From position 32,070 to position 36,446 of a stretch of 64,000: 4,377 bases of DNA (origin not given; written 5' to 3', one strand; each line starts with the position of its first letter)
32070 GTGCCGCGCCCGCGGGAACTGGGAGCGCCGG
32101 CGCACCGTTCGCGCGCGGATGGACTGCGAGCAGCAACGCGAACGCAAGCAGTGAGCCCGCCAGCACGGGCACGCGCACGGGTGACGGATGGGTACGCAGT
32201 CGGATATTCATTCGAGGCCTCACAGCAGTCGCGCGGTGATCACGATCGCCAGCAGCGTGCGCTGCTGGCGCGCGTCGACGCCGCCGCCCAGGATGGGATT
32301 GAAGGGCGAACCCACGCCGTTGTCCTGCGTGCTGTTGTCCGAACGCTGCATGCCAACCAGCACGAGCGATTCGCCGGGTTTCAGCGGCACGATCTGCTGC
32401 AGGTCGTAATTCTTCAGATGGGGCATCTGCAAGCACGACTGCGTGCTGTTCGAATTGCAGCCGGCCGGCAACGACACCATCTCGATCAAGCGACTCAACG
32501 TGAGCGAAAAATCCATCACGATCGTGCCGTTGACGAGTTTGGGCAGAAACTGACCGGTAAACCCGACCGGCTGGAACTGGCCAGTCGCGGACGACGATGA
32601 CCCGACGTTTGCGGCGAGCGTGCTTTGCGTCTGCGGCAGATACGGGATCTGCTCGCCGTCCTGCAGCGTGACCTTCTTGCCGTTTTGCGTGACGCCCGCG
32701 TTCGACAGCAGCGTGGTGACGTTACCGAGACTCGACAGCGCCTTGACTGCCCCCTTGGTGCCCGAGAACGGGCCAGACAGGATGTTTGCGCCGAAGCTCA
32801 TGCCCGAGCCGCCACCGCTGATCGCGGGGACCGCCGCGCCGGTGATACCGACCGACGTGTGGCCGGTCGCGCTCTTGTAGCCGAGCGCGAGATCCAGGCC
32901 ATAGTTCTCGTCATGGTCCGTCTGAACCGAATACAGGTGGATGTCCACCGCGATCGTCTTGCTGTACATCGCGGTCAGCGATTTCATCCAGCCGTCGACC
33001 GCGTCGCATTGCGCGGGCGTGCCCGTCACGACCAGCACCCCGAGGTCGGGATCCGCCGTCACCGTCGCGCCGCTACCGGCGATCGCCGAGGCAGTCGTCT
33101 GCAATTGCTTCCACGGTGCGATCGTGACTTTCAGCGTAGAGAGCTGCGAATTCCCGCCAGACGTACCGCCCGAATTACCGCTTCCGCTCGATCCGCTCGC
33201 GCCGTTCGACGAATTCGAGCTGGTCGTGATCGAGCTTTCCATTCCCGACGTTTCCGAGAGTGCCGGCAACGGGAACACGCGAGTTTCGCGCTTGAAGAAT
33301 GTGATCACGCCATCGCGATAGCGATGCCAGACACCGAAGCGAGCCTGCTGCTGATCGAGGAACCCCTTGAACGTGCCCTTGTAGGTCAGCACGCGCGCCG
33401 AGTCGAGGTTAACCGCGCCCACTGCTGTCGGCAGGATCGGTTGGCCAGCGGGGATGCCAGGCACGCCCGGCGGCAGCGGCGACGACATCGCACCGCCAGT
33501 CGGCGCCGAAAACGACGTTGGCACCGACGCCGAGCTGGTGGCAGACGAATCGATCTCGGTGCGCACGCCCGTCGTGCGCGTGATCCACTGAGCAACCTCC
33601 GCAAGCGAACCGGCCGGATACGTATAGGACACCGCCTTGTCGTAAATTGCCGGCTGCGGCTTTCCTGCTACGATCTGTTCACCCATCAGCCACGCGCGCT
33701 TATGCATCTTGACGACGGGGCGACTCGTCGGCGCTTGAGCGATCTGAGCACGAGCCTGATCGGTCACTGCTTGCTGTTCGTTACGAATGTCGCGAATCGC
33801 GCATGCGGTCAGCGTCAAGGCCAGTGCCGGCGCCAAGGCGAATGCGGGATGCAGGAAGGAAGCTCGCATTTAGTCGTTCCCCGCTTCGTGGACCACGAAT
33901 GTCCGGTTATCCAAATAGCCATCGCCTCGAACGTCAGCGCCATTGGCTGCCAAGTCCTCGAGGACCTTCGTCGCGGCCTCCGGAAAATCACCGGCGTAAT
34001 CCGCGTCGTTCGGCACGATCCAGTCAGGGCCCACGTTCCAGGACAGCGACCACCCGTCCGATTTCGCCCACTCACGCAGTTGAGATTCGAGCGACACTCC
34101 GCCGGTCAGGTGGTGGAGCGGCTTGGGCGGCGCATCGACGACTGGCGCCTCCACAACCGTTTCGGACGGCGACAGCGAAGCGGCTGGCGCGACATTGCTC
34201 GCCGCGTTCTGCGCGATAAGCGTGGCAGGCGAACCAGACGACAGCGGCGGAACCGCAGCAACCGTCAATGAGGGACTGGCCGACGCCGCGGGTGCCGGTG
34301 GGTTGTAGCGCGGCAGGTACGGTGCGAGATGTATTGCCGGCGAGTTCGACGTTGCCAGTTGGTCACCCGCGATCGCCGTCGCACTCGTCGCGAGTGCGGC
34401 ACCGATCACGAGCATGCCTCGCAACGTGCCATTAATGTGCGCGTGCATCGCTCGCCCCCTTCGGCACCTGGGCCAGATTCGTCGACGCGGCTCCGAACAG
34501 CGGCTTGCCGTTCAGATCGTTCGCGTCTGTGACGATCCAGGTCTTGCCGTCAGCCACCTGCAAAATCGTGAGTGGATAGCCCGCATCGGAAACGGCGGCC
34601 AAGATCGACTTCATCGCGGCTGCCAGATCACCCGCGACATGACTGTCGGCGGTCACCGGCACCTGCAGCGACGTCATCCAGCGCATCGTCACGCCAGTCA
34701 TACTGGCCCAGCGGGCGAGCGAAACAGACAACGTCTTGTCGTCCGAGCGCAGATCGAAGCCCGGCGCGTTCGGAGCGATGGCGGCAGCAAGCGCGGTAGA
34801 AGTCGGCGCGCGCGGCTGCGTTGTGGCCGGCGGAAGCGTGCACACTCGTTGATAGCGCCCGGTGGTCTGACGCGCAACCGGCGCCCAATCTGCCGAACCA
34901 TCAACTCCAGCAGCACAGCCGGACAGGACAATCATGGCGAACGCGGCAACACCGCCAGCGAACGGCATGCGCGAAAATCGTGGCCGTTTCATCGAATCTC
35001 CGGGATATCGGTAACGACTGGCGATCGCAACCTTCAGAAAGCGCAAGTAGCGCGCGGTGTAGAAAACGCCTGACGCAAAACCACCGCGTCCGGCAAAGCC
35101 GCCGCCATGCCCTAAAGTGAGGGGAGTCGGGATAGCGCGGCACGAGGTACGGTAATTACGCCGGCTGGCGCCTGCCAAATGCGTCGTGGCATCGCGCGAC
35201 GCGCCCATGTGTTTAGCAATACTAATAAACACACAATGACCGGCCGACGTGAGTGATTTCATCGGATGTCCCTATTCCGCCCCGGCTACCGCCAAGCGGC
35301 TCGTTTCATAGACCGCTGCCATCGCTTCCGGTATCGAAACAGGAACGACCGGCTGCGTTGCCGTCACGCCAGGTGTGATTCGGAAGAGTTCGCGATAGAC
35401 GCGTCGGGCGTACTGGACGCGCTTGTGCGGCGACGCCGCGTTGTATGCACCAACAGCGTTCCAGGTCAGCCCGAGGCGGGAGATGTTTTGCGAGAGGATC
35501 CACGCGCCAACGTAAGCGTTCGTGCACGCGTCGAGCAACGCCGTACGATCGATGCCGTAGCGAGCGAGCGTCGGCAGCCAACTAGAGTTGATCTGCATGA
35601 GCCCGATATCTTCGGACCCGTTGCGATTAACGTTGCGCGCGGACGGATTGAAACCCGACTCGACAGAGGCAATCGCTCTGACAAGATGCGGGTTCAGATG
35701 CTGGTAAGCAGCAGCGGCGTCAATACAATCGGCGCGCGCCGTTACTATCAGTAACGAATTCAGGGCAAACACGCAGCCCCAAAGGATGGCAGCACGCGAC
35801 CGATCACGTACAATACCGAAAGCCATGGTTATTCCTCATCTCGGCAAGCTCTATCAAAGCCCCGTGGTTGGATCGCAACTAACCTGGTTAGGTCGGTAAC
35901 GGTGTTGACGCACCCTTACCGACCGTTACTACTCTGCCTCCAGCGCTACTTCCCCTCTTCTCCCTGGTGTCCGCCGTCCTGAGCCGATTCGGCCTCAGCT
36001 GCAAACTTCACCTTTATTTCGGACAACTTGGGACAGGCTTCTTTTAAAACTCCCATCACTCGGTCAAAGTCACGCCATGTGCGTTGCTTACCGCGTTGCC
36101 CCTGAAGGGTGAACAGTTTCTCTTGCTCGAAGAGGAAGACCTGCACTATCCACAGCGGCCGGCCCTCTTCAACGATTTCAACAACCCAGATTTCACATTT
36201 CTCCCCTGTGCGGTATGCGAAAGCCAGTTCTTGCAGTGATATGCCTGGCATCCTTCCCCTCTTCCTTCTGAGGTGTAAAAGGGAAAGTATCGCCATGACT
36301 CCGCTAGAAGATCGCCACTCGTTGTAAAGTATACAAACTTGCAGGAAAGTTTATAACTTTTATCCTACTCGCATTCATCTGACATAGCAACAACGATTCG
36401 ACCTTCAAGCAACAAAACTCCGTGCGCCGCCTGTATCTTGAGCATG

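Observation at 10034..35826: One continuous super-operon fuses a VirB/VirD4 (type IVa) secretion system with a complete R64/PAPI-type thin-pilus (type IVb pilus) gene set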

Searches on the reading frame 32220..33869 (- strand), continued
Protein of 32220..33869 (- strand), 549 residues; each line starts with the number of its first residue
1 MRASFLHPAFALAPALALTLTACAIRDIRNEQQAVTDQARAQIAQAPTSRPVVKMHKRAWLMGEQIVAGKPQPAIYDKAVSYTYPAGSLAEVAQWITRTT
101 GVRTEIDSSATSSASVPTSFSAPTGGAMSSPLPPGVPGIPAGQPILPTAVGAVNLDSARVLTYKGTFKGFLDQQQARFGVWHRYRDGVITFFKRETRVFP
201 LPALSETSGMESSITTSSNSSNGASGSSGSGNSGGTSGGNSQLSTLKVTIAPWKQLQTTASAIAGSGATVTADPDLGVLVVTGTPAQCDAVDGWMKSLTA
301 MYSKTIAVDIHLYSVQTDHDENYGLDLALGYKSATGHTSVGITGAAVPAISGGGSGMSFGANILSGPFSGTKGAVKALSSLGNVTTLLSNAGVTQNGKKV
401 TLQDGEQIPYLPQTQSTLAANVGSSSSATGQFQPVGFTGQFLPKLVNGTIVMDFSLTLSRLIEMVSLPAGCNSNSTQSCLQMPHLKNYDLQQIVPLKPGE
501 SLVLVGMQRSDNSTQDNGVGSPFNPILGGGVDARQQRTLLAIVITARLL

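Call 53: get_annotated_region(hit=H111, flank=20000)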
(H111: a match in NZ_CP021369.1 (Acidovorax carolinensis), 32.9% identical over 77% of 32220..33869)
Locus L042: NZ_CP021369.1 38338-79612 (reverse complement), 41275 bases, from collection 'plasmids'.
description: Acidovorax carolinensis strain P4 plasmid pACP4.3, complete sequence
organism: Acidovorax carolinensis (NCBI taxid 553814)
taxonomy: Bacteria; Pseudomonadota; Betaproteobacteria; Burkholderiales; Comamonadaceae; Acidovorax; Acidovorax carolinensis
host: -; source: -; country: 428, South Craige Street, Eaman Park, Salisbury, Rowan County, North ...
typing (MOB-suite, as given by PLSDB): mobilizable; relaxase MOBP
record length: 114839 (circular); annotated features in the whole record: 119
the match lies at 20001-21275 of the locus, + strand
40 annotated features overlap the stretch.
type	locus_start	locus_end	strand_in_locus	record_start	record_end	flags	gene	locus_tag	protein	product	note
CDS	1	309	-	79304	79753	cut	-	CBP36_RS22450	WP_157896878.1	hypothetical protein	-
CDS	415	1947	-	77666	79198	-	-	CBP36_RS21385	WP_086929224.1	DUF87 domain-containing protein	-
CDS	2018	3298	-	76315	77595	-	-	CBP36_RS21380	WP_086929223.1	ParB/RepB/Spo0J family partition protein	-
CDS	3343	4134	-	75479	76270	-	-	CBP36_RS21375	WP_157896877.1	ParA family protein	-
CDS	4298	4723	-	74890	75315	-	-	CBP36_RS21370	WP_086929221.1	hypothetical protein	-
CDS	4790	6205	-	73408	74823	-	-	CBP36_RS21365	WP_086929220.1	TrbI/VirB10 family protein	-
CDS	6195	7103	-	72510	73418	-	-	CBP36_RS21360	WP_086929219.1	TrbG/VirB9 family P-type conjugative transfer protein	-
CDS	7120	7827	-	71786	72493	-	-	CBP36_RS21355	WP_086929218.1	VirB8/TrbF family protein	-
CDS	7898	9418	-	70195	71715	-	-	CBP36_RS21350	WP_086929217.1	type IV secretion system protein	GO:0030255 - protein secretion by the type IV secretion system [Evidence IEA]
CDS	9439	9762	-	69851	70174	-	-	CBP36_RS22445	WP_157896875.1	hypothetical protein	-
CDS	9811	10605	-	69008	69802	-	-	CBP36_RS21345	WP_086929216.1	conjugal transfer protein TrbJ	-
CDS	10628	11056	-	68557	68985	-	-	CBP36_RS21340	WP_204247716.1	type II toxin-antitoxin system VapC family toxin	-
CDS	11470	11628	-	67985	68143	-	-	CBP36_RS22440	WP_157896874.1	hypothetical protein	-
CDS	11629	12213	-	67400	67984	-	-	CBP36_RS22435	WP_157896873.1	hypothetical protein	-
CDS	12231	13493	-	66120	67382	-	-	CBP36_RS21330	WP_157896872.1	hypothetical protein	-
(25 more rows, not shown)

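Call 54: get_annotated_region(hit=H116, flank=20000)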
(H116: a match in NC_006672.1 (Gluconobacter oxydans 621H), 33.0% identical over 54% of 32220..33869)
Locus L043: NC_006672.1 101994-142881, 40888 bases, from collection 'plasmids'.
description: Gluconobacter oxydans 621H plasmid pGOX1, complete sequence
organism: Gluconobacter oxydans 621H (NCBI taxid 290633)
taxonomy: Bacteria; Pseudomonadota; Alphaproteobacteria; Rhodospirillales; Acetobacteraceae; Gluconobacter; Gluconobacter oxydans; Gluconobacter oxydans 621H
host: -; source: -; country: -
typing (MOB-suite, as given by PLSDB): conjugative; replicon rep_cluster_500; relaxase MOBF; mating-pair formation MPF_I
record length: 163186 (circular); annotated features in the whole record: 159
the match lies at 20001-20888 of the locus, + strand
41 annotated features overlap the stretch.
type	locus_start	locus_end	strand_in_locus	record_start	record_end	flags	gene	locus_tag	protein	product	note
CDS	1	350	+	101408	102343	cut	-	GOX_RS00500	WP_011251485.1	hypothetical protein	-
CDS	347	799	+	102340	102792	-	-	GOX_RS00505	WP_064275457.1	hypothetical protein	-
CDS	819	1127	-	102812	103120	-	-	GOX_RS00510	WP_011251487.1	hypothetical protein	-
CDS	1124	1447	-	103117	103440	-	-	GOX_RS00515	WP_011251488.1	hypothetical protein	-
CDS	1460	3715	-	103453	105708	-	-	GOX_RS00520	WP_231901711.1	DotA/TraY family protein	-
CDS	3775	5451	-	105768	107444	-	-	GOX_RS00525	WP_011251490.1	hypothetical protein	-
CDS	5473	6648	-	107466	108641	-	-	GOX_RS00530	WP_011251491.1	hypothetical protein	-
CDS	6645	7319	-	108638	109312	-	-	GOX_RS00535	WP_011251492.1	hypothetical protein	-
CDS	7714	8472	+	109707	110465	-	-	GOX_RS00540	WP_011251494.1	hypothetical protein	-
CDS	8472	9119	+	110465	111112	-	-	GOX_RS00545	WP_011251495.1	DotI/IcmL family type IV secretion protein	-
CDS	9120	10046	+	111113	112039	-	-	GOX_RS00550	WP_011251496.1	DotH/IcmK family type IV secretion protein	-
CDS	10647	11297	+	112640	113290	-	-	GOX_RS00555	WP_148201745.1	DotG/IcmE/VirB10 family protein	-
CDS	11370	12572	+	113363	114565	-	-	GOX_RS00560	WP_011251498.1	hypothetical protein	-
CDS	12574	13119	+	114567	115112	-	-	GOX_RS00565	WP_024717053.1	hypothetical protein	-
CDS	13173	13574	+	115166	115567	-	-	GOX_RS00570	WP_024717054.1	hypothetical protein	-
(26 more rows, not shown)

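Call 58: search_protein_families(library=pfam, proteins=[L002:17692-18960:+], max_evalue=0.01)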
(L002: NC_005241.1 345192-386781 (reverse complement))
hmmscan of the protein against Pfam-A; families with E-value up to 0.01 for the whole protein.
L002:17692-18960:+ (422 aa): 1 family
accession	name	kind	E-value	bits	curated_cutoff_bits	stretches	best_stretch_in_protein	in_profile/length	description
PF03524.21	CagX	-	0.0015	18.8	34.2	0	20-54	111-145/198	Conjugal transfer protein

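Call 65: get_annotated_region(hit=H64, flank=12000)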
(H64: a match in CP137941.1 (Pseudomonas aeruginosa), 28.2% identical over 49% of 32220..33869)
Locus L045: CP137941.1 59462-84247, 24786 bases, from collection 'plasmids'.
description: Pseudomonas aeruginosa strain 2023CK-00050 plasmid unnamed1, complete sequence
organism: Pseudomonas aeruginosa (NCBI taxid 287)
taxonomy: Bacteria; Pseudomonadota; Gammaproteobacteria; Pseudomonadales; Pseudomonadaceae; Pseudomonas; Pseudomonas aeruginosa
host: -; source: Homo sapiens,bronchoalveolar lavage; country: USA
typing (MOB-suite, as given by PLSDB): non-mobilizable; mating-pair formation MPF_I
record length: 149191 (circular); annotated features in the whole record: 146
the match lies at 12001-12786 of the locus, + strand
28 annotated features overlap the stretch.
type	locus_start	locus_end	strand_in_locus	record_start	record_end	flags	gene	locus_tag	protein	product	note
CDS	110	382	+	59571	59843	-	-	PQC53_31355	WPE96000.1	hypothetical protein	-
CDS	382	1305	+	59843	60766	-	-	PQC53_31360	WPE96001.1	hypothetical protein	-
CDS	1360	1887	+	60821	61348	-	-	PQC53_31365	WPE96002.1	hypothetical protein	-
CDS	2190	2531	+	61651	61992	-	-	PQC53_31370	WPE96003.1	hypothetical protein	-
CDS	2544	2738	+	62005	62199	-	-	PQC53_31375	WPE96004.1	hypothetical protein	-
CDS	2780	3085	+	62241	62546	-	-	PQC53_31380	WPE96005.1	hypothetical protein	-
CDS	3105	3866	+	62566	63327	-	-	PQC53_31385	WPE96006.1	hypothetical protein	-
CDS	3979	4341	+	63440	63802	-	-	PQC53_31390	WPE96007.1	histone-like nucleoid-structuring protein, MvaT/MvaU family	-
CDS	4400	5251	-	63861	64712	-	-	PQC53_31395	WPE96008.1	site-specific integrase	-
CDS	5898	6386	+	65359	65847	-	-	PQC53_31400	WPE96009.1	DotD/TraH family lipoprotein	-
CDS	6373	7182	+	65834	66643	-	-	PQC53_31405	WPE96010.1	type IV secretory system conjugative DNA transfer family protein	-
CDS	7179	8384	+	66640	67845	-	-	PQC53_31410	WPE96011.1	ATPase, T2SS/T4P/T4SS family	-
CDS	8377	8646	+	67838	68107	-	icmT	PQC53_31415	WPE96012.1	IcmT/TraK family protein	-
CDS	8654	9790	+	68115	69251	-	-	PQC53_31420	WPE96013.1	ParM/StbA family protein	-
CDS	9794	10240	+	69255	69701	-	-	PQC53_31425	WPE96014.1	hypothetical protein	-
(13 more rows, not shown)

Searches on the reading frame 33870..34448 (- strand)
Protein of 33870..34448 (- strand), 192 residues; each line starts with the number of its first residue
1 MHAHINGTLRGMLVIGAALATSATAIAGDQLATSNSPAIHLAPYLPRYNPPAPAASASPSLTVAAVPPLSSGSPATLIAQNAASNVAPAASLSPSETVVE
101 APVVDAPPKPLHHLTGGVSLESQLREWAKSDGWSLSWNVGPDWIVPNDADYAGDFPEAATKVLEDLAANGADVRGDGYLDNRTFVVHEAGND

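Call 6: search_protein_families(library=pfam, proteins=[window:33870-34448:-], max_evalue=0.01)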
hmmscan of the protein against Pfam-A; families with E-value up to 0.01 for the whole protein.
window:33870-34448:- (192 aa): 1 family
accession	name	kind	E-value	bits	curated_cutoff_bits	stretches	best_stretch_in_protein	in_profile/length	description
PF10671.14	TcpQ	-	1.1e-17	64.3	27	1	114-187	5-78/80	Toxin co-regulated pilus biosynthesis protein Q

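Call 9: search_protein_families(library=ncbifam, proteins=[window:33870-34448:-], max_evalue=0.001)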
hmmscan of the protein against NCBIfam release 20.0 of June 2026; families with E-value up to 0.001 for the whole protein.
window:33870-34448:- (192 aa): 0 families

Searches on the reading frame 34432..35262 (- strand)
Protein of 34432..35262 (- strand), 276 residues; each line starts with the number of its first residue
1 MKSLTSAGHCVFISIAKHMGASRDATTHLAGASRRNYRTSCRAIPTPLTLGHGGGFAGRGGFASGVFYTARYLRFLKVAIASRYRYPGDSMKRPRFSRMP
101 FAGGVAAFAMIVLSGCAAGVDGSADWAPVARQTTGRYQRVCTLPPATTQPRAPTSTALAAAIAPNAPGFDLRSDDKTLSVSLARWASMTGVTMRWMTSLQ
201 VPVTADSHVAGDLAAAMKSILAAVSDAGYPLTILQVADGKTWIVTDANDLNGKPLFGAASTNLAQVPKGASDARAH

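Call 6: search_protein_families(library=pfam, proteins=[window:34432-35262:-], max_evalue=0.01)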
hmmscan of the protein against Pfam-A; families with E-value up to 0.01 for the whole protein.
window:34432-35262:- (276 aa): 1 family
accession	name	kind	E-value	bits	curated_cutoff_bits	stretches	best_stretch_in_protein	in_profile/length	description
PF10671.14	TcpQ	-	7.6e-11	42.4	27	1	168-232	2-65/80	Toxin co-regulated pilus biosynthesis protein Q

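Call 9: search_protein_families(library=ncbifam, proteins=[window:34432-35262:-], max_evalue=0.001)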
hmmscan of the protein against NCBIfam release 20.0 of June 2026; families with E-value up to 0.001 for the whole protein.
window:34432-35262:- (276 aa): 0 families

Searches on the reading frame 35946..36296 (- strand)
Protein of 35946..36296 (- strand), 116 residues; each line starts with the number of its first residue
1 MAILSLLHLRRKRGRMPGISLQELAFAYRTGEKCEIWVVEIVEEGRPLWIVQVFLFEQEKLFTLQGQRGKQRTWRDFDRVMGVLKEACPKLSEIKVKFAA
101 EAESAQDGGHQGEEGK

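Call 40: search_protein_families(library=pfam, proteins=[window:35946-36296:-], max_evalue=0.01)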
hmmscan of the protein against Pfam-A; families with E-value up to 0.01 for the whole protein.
window:35946-36296:- (116 aa): 0 families
